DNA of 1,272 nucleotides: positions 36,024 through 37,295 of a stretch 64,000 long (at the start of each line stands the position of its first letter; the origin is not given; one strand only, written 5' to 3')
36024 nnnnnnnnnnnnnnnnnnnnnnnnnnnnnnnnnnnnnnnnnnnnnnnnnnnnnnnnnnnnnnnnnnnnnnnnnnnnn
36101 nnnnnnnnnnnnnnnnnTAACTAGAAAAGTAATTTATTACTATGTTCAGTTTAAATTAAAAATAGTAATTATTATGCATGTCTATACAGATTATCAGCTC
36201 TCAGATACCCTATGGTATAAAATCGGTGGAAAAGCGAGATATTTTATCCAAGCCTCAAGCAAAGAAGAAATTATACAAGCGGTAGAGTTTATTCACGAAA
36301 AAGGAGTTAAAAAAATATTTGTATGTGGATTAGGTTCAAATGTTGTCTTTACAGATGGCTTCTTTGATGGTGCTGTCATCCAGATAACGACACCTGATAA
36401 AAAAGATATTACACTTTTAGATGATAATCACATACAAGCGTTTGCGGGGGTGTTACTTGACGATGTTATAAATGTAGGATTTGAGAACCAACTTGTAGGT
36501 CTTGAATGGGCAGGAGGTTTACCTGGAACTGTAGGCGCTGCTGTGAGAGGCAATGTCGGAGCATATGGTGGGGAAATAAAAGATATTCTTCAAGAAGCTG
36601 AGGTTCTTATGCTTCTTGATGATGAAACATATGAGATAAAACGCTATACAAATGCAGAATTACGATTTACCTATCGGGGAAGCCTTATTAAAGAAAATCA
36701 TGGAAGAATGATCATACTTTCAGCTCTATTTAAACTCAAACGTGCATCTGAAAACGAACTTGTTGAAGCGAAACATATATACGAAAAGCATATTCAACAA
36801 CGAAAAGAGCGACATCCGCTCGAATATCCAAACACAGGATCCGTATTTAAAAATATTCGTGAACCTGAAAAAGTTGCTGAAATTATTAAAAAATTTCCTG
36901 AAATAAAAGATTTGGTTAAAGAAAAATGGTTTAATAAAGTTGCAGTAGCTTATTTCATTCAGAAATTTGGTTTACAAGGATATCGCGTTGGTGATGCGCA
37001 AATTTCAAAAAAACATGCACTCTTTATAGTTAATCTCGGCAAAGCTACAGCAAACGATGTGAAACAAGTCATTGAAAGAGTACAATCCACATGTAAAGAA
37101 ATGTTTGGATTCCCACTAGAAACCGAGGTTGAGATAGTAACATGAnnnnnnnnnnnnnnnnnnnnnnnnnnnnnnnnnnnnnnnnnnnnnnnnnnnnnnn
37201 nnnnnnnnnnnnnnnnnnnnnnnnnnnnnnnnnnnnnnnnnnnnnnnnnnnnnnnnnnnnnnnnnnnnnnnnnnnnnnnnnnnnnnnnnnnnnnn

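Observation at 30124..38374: Eight tightly linked genes (possibly one operon) coupling threonine cleavage, two-subunit ATP-citrate lyase and a LeuA-family acetyl-CoA condensing enzyme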

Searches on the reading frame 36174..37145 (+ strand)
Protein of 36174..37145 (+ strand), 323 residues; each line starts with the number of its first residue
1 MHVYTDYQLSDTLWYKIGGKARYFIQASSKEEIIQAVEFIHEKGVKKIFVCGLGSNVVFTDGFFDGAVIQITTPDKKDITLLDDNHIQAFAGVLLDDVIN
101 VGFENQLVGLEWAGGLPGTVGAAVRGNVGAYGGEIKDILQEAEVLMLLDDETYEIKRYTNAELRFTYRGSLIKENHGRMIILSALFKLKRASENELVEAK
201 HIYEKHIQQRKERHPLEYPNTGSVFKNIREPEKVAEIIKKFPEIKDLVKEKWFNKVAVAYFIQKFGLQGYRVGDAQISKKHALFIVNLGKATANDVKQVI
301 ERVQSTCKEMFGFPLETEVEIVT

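Call 3: search_protein_families(library=pfam, proteins=[window:36174-37145:+], max_evalue=0.01)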
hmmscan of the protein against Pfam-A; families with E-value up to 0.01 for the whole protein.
window:36174-37145:+ (323 aa): 2 families
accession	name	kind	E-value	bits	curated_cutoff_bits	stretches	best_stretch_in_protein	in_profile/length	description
PF02873.21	MurB_C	-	1e-27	96.6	27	1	203-322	6-99/99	UDP-N-acetylenolpyruvoylglucosamine reductase, C-terminal domain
PF01565.28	FAD_binding_4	-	1.4e-13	51.2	26.4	1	22-146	2-130/139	FAD binding domain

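Call 4: search_protein_families(library=ncbifam, proteins=[window:36174-37145:+], max_evalue=0.001)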
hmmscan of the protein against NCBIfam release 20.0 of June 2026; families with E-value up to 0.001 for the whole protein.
window:36174-37145:+ (323 aa): 7 families
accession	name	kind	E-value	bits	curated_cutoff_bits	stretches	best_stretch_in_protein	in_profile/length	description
NF010480.0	PRK13905.1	equivalog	1.1e-71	241.2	259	1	3-322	16-298/303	UDP-N-acetylmuramate dehydrogenase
TIGR00179.1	murB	equivalog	2.5e-59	200.9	144.5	1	15-322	7-289/290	UDP-N-acetylmuramate dehydrogenase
NF000755.0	PRK00046.1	equivalog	9.2e-52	175.8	277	1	4-322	5-335/343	UDP-N-acetylmuramate dehydrogenase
NF010478.0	PRK13903.1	equivalog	1.2e-47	162.6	231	2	3-215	15-220/362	UDP-N-acetylmuramate dehydrogenase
NF011245.0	PRK14651.1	equivalog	4.6e-29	101.4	224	2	260-321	209-266/273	UDP-N-acetylmuramate dehydrogenase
NF010479.0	PRK13904.1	equivalog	5.1e-24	85.1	273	2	261-322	197-258/258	UDP-N-acetylmuramate dehydrogenase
NF011242.0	PRK14648.1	equivalog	1.1e-17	64.2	426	2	9-147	18-157/354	UDP-N-acetylmuramate dehydrogenase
